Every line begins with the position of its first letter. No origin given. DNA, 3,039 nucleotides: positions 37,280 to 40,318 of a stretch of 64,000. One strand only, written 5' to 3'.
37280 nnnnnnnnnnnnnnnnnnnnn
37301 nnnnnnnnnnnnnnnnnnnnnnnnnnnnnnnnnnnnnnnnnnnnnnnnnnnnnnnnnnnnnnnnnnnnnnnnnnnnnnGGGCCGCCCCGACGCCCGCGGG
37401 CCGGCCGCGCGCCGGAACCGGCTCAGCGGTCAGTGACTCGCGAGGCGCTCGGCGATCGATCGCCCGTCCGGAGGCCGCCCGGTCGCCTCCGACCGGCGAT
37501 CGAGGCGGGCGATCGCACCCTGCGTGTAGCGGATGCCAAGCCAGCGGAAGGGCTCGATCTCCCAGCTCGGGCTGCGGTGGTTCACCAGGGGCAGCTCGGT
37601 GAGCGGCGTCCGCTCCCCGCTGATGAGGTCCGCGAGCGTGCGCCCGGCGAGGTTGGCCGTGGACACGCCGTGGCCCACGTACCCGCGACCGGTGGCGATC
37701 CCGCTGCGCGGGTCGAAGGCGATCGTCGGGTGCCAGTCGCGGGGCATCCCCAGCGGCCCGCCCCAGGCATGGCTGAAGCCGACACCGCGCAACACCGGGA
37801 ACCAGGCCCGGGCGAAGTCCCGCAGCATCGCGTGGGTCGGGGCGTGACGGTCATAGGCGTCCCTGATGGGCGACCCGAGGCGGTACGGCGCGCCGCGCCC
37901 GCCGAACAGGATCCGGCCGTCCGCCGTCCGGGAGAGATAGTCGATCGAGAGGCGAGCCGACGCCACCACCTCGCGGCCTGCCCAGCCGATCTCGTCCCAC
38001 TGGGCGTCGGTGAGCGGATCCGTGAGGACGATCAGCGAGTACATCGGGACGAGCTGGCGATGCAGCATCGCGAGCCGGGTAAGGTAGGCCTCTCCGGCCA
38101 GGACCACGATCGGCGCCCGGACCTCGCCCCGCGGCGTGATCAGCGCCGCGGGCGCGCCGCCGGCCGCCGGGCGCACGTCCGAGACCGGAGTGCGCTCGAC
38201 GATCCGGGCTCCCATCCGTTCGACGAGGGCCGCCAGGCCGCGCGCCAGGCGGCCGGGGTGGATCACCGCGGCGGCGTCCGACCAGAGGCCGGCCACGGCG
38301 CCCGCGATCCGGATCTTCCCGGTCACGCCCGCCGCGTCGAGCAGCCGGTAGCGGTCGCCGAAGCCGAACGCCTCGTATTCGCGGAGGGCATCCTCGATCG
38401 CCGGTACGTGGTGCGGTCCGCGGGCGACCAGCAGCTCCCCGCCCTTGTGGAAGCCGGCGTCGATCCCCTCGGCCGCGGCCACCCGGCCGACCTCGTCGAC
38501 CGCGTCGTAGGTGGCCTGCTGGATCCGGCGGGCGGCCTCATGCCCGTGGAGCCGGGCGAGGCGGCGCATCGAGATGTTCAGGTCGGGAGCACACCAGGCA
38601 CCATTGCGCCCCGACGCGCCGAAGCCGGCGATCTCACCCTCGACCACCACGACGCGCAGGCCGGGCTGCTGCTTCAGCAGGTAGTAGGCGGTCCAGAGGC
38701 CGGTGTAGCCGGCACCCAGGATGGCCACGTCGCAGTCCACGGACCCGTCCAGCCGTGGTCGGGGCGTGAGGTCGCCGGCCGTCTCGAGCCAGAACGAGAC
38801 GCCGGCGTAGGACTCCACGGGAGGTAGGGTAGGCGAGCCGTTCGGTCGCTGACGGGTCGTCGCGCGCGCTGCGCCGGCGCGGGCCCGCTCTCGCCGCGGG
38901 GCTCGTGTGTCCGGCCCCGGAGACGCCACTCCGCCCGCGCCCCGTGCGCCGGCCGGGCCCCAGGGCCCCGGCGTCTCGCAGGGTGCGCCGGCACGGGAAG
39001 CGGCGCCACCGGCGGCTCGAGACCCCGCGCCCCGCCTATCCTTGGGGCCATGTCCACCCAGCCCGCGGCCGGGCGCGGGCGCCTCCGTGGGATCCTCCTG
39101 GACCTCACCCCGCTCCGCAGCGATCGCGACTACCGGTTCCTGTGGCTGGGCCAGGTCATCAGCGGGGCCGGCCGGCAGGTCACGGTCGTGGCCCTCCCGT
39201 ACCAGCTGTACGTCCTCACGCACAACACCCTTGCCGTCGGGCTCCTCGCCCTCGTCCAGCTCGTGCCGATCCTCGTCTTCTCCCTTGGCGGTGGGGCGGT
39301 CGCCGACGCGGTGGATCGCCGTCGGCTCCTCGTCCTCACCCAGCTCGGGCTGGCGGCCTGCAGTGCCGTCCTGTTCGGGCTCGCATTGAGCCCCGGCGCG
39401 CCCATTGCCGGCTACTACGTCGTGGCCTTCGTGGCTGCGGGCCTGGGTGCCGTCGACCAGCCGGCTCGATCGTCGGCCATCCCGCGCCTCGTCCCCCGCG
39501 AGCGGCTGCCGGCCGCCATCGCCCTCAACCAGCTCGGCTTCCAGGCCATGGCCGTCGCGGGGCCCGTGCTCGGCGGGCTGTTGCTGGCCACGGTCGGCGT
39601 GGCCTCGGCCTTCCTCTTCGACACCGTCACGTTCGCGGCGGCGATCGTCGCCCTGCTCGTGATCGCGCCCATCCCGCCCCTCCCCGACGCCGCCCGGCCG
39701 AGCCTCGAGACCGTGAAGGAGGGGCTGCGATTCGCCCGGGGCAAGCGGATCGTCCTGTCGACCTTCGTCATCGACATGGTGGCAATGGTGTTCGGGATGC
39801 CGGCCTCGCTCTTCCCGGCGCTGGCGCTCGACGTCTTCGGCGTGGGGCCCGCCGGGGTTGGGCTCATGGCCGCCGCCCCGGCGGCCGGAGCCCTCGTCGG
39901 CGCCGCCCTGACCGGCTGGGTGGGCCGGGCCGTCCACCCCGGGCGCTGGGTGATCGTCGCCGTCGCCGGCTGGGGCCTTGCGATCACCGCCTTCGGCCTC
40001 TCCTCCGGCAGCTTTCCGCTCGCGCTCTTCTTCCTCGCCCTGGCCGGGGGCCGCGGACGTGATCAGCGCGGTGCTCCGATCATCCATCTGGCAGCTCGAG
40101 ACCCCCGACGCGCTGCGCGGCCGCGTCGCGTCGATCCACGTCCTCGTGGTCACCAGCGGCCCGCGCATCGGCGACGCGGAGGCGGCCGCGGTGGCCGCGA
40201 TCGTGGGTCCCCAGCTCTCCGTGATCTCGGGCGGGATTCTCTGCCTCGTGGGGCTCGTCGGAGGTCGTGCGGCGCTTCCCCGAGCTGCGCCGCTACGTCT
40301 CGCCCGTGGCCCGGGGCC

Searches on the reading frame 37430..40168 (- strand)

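Call 40: search_protein_families(library=pfam, proteins=[window:37430-40168:-], max_evalue=0.001)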
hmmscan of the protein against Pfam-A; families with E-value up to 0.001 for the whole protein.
window:37430-40168:- (912 aa): 2 families
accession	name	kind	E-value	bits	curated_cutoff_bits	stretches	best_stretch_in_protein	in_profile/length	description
PF01266.30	DAO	-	1.7e-53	182.9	27.9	1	480-848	1-353/353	FAD dependent oxidoreductase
PF01946.23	Thi4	-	2.3e-06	27.5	26.2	1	475-520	14-58/235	Thi4 family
